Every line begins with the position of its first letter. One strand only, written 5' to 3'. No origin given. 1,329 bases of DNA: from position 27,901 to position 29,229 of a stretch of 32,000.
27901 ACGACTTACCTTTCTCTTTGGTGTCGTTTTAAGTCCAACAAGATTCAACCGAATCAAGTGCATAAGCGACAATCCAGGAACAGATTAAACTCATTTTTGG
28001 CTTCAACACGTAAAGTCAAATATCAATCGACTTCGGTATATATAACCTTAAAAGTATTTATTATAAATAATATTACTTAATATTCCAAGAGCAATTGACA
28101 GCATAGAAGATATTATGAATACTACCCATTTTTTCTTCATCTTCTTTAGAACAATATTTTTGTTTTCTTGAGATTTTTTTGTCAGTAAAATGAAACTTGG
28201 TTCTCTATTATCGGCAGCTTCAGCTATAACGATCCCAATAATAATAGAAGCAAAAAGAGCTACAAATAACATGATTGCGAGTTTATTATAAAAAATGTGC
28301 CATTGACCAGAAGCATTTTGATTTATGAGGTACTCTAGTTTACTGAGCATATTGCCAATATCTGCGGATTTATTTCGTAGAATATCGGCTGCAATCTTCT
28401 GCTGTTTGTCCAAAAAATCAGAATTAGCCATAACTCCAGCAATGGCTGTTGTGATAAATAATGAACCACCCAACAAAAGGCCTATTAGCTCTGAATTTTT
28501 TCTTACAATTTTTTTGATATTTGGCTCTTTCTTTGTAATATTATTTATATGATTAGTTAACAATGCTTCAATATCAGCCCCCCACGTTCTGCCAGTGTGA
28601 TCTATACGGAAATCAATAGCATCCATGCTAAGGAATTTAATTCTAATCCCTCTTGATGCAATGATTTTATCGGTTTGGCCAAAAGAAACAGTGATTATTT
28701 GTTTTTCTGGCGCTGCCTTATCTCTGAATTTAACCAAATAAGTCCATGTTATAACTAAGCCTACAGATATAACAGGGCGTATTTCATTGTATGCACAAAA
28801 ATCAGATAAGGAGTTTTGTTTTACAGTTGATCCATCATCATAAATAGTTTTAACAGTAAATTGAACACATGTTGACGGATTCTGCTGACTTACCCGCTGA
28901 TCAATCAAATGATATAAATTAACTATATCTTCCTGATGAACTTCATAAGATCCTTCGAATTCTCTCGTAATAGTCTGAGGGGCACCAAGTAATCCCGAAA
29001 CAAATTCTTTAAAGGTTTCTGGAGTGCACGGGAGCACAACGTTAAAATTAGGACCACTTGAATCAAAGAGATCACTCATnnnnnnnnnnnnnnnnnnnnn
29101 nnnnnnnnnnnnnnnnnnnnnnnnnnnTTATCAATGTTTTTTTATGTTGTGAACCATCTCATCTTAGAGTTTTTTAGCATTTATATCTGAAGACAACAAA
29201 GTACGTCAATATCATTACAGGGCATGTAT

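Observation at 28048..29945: AT-rich orphan module on the integrative element: sensor-like membrane protein divergent from an operator-flanked RHH regulator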

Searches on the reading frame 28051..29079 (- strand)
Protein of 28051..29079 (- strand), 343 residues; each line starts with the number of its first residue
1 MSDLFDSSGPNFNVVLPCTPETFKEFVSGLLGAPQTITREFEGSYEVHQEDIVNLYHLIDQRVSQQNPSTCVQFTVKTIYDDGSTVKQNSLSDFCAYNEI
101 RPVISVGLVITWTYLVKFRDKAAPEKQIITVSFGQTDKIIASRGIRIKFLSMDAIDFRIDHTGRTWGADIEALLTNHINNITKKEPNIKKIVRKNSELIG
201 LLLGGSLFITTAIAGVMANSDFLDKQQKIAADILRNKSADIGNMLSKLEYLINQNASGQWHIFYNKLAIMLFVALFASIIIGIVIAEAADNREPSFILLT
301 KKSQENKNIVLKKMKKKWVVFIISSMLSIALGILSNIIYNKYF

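Call 8: search_protein_families(library=pfam, proteins=[window:28051-29079:-], max_evalue=1)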
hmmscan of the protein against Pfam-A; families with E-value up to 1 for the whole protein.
window:28051-29079:- (343 aa): 3 families
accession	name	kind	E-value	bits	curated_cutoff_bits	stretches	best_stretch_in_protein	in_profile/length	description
PF13273.12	DUF4064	-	0.0016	19.1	32.1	1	198-286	10-78/102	Protein of unknown function (DUF4064)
PF13803.12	DUF4184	-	0.038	14.2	25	1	241-339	29-121/229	Domain of unknown function (DUF4184)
PF04355.18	BamE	-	0.13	12.5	23.2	1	111-137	38-65/71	Outer membrane protein assembly factor BamE domain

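Call 9: search_protein_families(library=padloc, proteins=[window:28051-29079:-], max_evalue=1)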
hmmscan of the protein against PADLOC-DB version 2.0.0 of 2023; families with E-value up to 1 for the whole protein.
window:28051-29079:- (343 aa): 0 families

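Call 10: search_protein_families(library=ncbifam, proteins=[window:28051-29079:-], max_evalue=1)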
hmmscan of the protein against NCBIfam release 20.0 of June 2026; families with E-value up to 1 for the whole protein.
window:28051-29079:- (343 aa): 0 families

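Call 11: search_protein_families(library=phrogs, proteins=[window:28051-29079:-], max_evalue=1)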
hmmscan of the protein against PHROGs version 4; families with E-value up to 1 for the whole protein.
window:28051-29079:- (343 aa): 3 families
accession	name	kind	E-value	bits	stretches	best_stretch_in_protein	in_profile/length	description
phrog_36214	-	unknown function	0.31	12.6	0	190-240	7-55/70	-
phrog_18910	-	unknown function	0.31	11.7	1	212-269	138-194/241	-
phrog_200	-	other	0.53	10.3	0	264-331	41-97/379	lipoprotein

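Call 12: find_homologous_proteins(query=window:28051-29079:-, max_evalue=0.01)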
Query window:28051-29079:- (343 aa): 50 proteins with E <= 0.01 among 3681 candidates.
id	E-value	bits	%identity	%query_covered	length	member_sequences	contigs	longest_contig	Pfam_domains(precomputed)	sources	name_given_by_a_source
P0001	8.1e-222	753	100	100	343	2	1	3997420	-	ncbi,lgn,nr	ncbi:hypothetical protein [Geobacter metallireducens]|nr:hypothetical protein [Geobacter metalliredu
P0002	3.2e-89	317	47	100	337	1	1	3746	-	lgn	-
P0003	3.1e-85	304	45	100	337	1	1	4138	-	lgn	-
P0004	6.6e-80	287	43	97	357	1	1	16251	-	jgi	jgi:hypothetical protein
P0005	3.5e-79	284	40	100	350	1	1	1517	-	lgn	-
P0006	1.3e-78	283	44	97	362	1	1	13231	-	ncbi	ncbi:MAG: hypothetical protein ACHQ2F_05500 [Desulfobaccales bacterium]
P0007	1.8e-76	276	41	95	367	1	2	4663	-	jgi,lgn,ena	-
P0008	2.2e-76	275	41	95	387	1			-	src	-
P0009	2.9e-76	275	41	96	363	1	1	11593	-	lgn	-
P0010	6.8e-76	274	42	100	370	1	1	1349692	-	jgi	jgi:hypothetical protein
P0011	9.3e-76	273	42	98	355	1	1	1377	-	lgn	-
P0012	9.6e-75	270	39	97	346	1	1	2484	-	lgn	-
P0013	2.6e-74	268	41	98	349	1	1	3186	-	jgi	-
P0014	1.8e-73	266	41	97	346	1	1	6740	-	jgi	jgi:hypothetical protein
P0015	7.0e-73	264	40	95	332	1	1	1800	-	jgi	jgi:hypothetical protein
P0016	2.5e-71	259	38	98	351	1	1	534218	-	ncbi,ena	-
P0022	1.1e-68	250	40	96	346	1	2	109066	-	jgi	jgi:hypothetical protein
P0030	1.2e-60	224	38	96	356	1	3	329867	-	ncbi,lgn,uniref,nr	ncbi:hypothetical protein EV210_105156 [Anaerospora hongkongensis]|uniref:Uncharacterized protein n=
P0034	6.2e-53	198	38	87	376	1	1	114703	-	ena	-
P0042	1.1e-48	184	35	98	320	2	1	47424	-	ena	-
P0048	8.0e-43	165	34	97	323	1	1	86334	-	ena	-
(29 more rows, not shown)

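Call 17: find_encoding_contigs(protein=P0010, flank=8000, max_places=2)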
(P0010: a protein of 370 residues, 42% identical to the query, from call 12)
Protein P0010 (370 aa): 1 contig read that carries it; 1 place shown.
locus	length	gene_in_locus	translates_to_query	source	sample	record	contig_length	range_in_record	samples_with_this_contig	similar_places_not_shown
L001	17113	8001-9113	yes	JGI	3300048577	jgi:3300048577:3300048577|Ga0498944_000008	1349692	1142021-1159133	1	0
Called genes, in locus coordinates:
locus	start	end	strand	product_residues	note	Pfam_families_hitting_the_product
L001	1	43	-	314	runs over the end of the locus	PF01656:CbiA, PF02374:ArsA_ATPase (weak), PF10609:ParA, PF13614:AAA_31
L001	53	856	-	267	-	PF00814:TsaD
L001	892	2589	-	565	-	PF02163:Peptidase_M50, PF13180:PDZ_2 (weak), PF14685:PDZ_Tricorn (faint), PF17820:PDZ_6 (weak), PF21558:Pept_S41_N_bact (faint), PF00595:PDZ, PF13180:PDZ_2, PF17820:PDZ_6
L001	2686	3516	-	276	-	PF01148:CTP_transf_1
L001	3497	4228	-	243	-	PF01255:Prenyltransf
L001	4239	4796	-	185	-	PF01765:RRF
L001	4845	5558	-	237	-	PF00696:AA_kinase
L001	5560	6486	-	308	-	PF00889:EF_TS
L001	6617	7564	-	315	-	PF00318:Ribosomal_S2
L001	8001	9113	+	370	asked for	-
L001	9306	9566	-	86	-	PF09905:VF530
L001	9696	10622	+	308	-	-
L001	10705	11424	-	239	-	PF14394:DUF4423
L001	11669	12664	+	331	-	-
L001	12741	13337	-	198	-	PF03352:Adenine_glyco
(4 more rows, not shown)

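Call 18: find_encoding_contigs(protein=P0016, flank=8000, max_places=2)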
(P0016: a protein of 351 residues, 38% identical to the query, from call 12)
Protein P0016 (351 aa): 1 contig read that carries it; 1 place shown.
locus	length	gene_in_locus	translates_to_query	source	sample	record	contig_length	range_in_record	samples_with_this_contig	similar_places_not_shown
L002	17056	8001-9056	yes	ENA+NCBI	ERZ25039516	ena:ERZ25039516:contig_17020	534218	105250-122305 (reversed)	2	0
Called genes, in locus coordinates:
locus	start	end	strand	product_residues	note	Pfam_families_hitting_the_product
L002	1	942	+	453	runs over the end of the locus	PF07244:POTRA (faint)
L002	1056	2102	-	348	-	PF05496:RuvB_N, PF00004:AAA, PF07728:AAA_5, PF17864:AAA_lid_4, PF05491:WHD_RuvB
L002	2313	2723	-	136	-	PF02823:ATP-synt_DE_N, PF00401:ATP-synt_DE (weak)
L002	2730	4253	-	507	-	PF02874:ATP-synt_ab_N, PF00006:ATP-synt_ab, PF22919:ATP-synt_VA_C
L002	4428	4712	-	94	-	-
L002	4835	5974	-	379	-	-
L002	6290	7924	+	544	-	PF01642:MM_CoA_mutase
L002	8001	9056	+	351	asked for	-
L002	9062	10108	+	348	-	PF00005:ABC_tran, PF13304:AAA_21, PF08352:oligo_HPY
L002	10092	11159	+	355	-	PF00005:ABC_tran, PF08352:oligo_HPY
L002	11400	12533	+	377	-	PF13808:DDE_Tnp_1_assoc, PF01609:DDE_Tnp_1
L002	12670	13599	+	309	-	PF04893:Yip1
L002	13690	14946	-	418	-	PF12704:MacB_PCD, PF02687:FtsX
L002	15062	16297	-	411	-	PF12704:MacB_PCD, PF02687:FtsX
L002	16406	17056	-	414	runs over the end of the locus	PF12704:MacB_PCD, PF02687:FtsX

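Call 19: find_encoding_contigs(protein=P0030, flank=8000, max_places=2)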
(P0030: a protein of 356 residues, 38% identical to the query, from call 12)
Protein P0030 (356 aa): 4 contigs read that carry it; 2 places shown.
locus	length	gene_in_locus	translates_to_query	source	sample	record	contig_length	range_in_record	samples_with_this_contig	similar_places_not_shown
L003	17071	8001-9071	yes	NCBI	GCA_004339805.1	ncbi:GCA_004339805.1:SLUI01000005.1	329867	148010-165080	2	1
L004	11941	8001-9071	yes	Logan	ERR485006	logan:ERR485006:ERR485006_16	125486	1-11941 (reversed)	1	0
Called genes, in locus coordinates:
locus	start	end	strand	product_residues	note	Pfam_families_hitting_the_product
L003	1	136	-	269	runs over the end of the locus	PF00005:ABC_tran, PF02463:SMC_N (weak), PF13304:AAA_21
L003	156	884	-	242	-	PF02361:CbiQ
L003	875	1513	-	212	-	PF01891:CbiM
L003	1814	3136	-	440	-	-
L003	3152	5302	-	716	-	PF07715:Plug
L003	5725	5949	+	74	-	PF13560:HTH_31, PF12844:HTH_19, PF01381:HTH_3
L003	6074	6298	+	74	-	PF13560:HTH_31, PF08279:HTH_11 (faint), PF12844:HTH_19 (weak), PF01381:HTH_3, PF07022:Phage_CI_repr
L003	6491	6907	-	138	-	-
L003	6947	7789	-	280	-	PF18863:AbiJ_NTD4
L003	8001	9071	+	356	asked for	-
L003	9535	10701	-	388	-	PF01381:HTH_3, PF12844:HTH_19, PF13560:HTH_31 (weak), PF06114:Peptidase_M78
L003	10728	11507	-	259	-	PF19448:DUF5986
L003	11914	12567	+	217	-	PF00302:CAT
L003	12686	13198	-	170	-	PF13302:Acetyltransf_3, PF00583:Acetyltransf_1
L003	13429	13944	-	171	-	PF13302:Acetyltransf_3, PF00583:Acetyltransf_1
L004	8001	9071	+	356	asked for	-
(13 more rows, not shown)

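Call 20: find_encoding_contigs(protein=P0022, flank=8000, max_places=2)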
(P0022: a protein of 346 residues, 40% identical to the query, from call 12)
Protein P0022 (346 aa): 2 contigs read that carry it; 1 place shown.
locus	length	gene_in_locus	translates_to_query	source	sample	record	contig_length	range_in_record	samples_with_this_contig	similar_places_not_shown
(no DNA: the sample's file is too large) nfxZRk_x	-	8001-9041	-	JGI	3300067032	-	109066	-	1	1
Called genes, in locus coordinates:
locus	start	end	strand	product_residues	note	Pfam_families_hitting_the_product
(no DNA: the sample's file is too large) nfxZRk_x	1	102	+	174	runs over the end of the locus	PF00903:Glyoxalase, PF12681:Glyoxalase_2 (weak), PF18029:Glyoxalase_6 (weak)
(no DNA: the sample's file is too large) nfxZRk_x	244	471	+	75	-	-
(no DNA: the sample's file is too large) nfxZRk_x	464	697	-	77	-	-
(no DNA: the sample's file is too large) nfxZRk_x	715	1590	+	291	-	-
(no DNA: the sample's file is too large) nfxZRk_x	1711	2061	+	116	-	-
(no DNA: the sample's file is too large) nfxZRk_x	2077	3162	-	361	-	PF04055:Radical_SAM, PF13186:SPASM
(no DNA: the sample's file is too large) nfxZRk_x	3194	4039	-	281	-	PF13489:Methyltransf_23, PF01209:Ubie_methyltran, PF13847:Methyltransf_31, PF08241:Methyltransf_11, PF08242:Methyltransf_12, PF13649:Methyltransf_25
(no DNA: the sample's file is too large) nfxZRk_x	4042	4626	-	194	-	PF19502:DUF6036, PF09970:DUF2204 (weak)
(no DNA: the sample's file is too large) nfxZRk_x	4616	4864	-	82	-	-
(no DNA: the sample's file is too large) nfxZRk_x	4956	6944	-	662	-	PF00270:DEAD, PF04851:ResIII (weak), PF00271:Helicase_C, PF25399:DeaD_dimer, PF03880:DbpA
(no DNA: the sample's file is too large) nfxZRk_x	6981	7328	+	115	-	PF19807:DUF6290 (weak)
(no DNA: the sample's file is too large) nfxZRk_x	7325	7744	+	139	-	PF01850:PIN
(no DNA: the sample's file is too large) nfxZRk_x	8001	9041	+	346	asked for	-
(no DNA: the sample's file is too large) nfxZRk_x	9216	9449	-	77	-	PF21018:BipA_C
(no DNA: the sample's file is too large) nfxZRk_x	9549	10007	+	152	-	-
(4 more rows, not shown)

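Call 21: find_encoding_contigs(protein=P0034, flank=8000, max_places=2)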
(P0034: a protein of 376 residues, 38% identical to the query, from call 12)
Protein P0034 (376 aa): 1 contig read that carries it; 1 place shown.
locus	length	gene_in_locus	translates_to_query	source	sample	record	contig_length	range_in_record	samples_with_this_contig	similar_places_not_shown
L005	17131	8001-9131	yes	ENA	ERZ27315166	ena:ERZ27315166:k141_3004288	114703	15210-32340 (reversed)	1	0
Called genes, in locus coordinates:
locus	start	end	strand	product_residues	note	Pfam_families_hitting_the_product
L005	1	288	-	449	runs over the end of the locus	PF04052:TolB_N, PF00930:DPPIV_N (faint), PF26550:Tricorn_2nd, PF26549:Tricorn_N, PF07676:PD40, PF26549:Tricorn_N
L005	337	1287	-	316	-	PF27683:UCP034077 (weak)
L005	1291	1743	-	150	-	PF02472:ExbD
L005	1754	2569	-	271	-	PF01618:MotA_ExbB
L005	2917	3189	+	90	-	-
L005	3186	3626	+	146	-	PF01850:PIN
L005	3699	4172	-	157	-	PF11014:DUF2852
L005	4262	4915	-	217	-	PF00440:TetR_N, PF13305:TetR_C_33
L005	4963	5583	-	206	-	PF00440:TetR_N, PF16925:TetR_C_13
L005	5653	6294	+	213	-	PF02798:GST_N (weak), PF13417:GST_N_3 (weak), PF13409:GST_N_2, PF00043:GST_C, PF14497:GST_C_3 (faint), PF13410:GST_C_2 (weak)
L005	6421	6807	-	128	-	PF13279:4HBT_2, PF03061:4HBT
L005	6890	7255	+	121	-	-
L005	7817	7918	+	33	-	-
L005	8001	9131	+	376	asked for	-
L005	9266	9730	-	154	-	PF13279:4HBT_2, PF03061:4HBT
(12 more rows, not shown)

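Call 22: find_encoding_contigs(protein=P0048, flank=8000, max_places=2)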
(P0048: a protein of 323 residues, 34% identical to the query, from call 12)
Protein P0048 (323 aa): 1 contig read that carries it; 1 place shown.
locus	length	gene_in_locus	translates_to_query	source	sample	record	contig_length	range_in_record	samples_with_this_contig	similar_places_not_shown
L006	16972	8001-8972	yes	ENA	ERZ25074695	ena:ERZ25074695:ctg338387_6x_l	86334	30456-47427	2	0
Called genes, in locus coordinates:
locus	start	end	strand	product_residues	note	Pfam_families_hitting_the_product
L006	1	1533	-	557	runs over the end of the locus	PF00005:ABC_tran, PF02463:SMC_N (faint), PF13304:AAA_21 (faint), PF13401:AAA_22 (faint), PF13476:AAA_23 (faint), PF12848:ABC_tran_Xtn, PF00005:ABC_tran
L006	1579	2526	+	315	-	PF00850:Hist_deacetyl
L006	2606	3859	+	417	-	PF00464:SHMT, PF00155:Aminotran_1_2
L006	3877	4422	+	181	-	PF22811:Zn_ribbon_NrdR, PF03477:ATP-cone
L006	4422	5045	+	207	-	PF00383:dCMP_cyt_deam_1, PF14437:MafB19-deam, PF01872:RibD_C (weak)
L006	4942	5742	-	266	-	PF14870:PSII_BNR (faint), PF15902:Sortilin-Vps10, PF02012:BNR (faint), PF15902:Sortilin-Vps10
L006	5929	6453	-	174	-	PF06966:DUF1295, PF04140:ICMT (weak)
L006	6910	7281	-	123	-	-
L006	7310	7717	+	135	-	PF13469:Sulfotransfer_3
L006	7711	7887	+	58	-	-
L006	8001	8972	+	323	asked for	-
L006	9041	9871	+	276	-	-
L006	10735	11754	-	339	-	PF00756:Esterase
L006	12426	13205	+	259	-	PF19578:DUF6090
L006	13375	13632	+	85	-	PF07927:HicA_toxin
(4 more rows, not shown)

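Call 23: find_encoding_contigs(protein=P0042, flank=8000, max_places=2)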
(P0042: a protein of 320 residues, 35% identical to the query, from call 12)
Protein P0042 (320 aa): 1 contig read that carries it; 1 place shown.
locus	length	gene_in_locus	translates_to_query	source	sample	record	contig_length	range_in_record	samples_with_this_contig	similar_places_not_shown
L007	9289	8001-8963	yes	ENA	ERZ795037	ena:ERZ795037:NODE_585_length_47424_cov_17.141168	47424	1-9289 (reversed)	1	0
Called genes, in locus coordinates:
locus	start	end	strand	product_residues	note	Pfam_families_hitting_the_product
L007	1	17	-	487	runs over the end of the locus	PF12801:Fer4_5, PF13484:Fer4_16 (faint), PF13534:Fer4_17 (faint), PF12838:Fer4_7 (faint), PF13183:Fer4_8 (faint), PF13187:Fer4_9 (faint), PF13746:Fer4_18, PF11614:FixG_C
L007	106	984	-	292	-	PF14715:FixP_N, PF13442:Cytochrome_CBB3, PF00034:Cytochrom_C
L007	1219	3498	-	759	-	PF00115:COX1, PF02433:FixO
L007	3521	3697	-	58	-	PF03597:FixS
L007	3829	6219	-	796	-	PF12156:ATPase-cat_bd, PF00122:E1-E2_ATPase, PF00702:Hydrolase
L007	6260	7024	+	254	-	PF00027:cNMP_binding, PF13545:HTH_Crp_2, PF00325:Crp (weak)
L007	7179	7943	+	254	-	PF02548:Pantoate_transf, PF13714:PEP_mutase (weak)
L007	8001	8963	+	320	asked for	-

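Call 24: predict_structure(alignment_id=A1)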
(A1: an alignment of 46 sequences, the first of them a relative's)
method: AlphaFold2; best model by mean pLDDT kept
length: 343 residues; sequences in the alignment: 46
mean_pLDDT: 88.4   pTM: 0.77
mean pLDDT of the five models: 88.4, 88.1, 87.1, 87.0, 85.6
residues with pLDDT >= 90: 255; 70-90: 55; 50-70: 6; < 50: 27
segments of 3 or more residues with pLDDT < 50: 1-13, 137-150
pLDDT, mean of each block of 10 residues (from residue 1): 43 64 84 90 95 98 96 96 95 96 95 96 94 67 45 84 94 97 94 96 95 93 92 83 88 90 94 96 94 94 96 94 92 87 80
secondary structure, 60 per line:
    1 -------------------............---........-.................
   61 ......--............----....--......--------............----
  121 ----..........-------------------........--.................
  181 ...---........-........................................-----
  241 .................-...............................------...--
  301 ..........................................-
elements in order: H20-31 E35-42 E44-48 H49-66 E69-80 E85-88 H91-96 E105-116 E125-134 E154-161 H164-181 H187-194 H196-235 H241-257 H259-289 E296-298 H301-342

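Call 25: search_protein_representatives(alignment_id=A1)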
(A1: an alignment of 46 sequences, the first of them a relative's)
Query: 46 sequences, 347 profile positions. Proteins with E-value up to 0.001 (for the whole library): 1261; up to 1e-10: 1050; up to 1e-30: 666. The best 150 are listed.
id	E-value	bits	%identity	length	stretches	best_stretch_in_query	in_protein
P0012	2.8e-134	464.0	-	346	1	10-346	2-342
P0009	2.9e-132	457.3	-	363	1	10-345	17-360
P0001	2.4e-127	441.2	-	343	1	9-345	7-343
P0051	4.2e-126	437.1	-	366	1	8-346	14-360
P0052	4.9e-125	433.6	-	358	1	4-346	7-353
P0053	5.7e-124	430.1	-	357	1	5-346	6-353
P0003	4.6e-123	427.1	-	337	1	7-346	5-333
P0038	6.0e-123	426.7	-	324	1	1-345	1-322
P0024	4.5e-122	423.8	-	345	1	8-346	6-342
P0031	8.1e-122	423.0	-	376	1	4-346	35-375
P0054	1.5e-121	422.2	-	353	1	6-345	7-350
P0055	3.9e-121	420.7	-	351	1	12-344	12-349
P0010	3.2e-120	417.8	-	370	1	10-346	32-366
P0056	4.8e-120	417.2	-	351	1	5-346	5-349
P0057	1.8e-118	412.0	-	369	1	8-345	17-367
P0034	8.3e-100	350.6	-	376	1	5-318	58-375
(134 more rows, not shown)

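Call 28: search_solved_structures(query=A1, max_evalue=10)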
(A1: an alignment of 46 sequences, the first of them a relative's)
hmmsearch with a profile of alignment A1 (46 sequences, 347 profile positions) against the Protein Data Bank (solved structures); distinct sequences matched with E-value up to 10: 3.
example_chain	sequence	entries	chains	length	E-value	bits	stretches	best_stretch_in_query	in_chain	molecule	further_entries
1ug7_A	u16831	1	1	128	0.14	14.4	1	171-248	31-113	2610208M17Rik protein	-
8qah_A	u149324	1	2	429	0.23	13.7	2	187-336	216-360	sc-CC-8-58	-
8qai_A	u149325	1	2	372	3.8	9.7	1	186-288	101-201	sc-CC-7-LI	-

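Call 29: fold_search(model_id=the predicted structure, library=pdb)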
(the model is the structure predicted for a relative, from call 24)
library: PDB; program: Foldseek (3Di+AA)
matches with E <= 10: 566; with E <= 0.001: 0
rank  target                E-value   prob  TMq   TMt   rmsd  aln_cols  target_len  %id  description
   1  7nhr_A                2.8e-03  0.33  0.13  0.08  38.5       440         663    8  Putative transmembrane protein Wzc K540M C1 (released 2021-08-25)
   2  9i2q_A                6.1e-03  0.23  0.13  0.08  38.5       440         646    8  Wzc-K540M-3YE MgADP C1 (released 2025-04-30)
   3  6aye_A                7.6e-03  0.44  0.18  0.14  20.4       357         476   11  Human apo-TRPML3 channel at pH 7.4 (released 2017-11-08)
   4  9exo_A                8.0e-03  0.21  0.13  0.09  38.3       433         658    8  Wzc-K540M-2YE MgADP C1 (released 2025-04-23)
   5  2gfg_B                1.1e-02  0.44  0.14  0.21  12.6       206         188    9  Crystal structure of a putative adenylate cyclase (bh2851) from bacillus halodurans at 2.12 A resolution (released 2006-05-02)
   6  5a65_A                1.1e-02  0.41  0.15  0.22  14.0       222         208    8  Crystal structure of mouse thiamine triphosphatase in complex with thiamine diphosphate, orthophosphate and magnesium  (released 2015-08-05)
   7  9exq_A                1.3e-02  0.18  0.13  0.08  36.3       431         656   10  Wzc-K540M-3YE-N711Y MgADP C1 (released 2025-04-23)
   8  9r2r_A                1.4e-02  0.66  0.14  0.27  12.2       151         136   12  De novo designed M7 protein fold (released 2025-05-14)
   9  9eba_A                1.4e-02  0.44  0.20  0.17  19.6       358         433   12  Human TRPML1 bound to Sybody57 (released 2026-01-21)
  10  5a65_B                1.5e-02  0.47  0.15  0.23  14.4       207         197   12  Crystal structure of mouse thiamine triphosphatase in complex with thiamine diphosphate, orthophosphate and magnesium  (released 2015-08-05)
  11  2gfg_C                1.5e-02  0.18  0.10  0.17  18.2       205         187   12  Crystal structure of a putative adenylate cyclase (bh2851) from bacillus halodurans at 2.12 A resolution (released 2006-05-02)
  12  7nsu_D                1.9e-02  0.15  0.13  0.11  22.9       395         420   10  ColicinE9 intact translocation complex (released 2021-08-11)
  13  9hl8_A                2.0e-02  0.28  0.19  0.15  27.5       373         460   12  TRPML1 in complex with compound 8 (released 2025-06-04)
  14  2gfg_A                2.2e-02  0.35  0.14  0.22  12.5       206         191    9  Crystal structure of a putative adenylate cyclase (bh2851) from bacillus halodurans at 2.12 A resolution (released 2006-05-02)
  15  1kt1                  2.3e-02  0.11  0.09  0.09  29.2       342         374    9  Structure of the Large FKBP-like Protein, FKBP51, Involved in Steroid Receptor Complexes (released 2003-02-04)
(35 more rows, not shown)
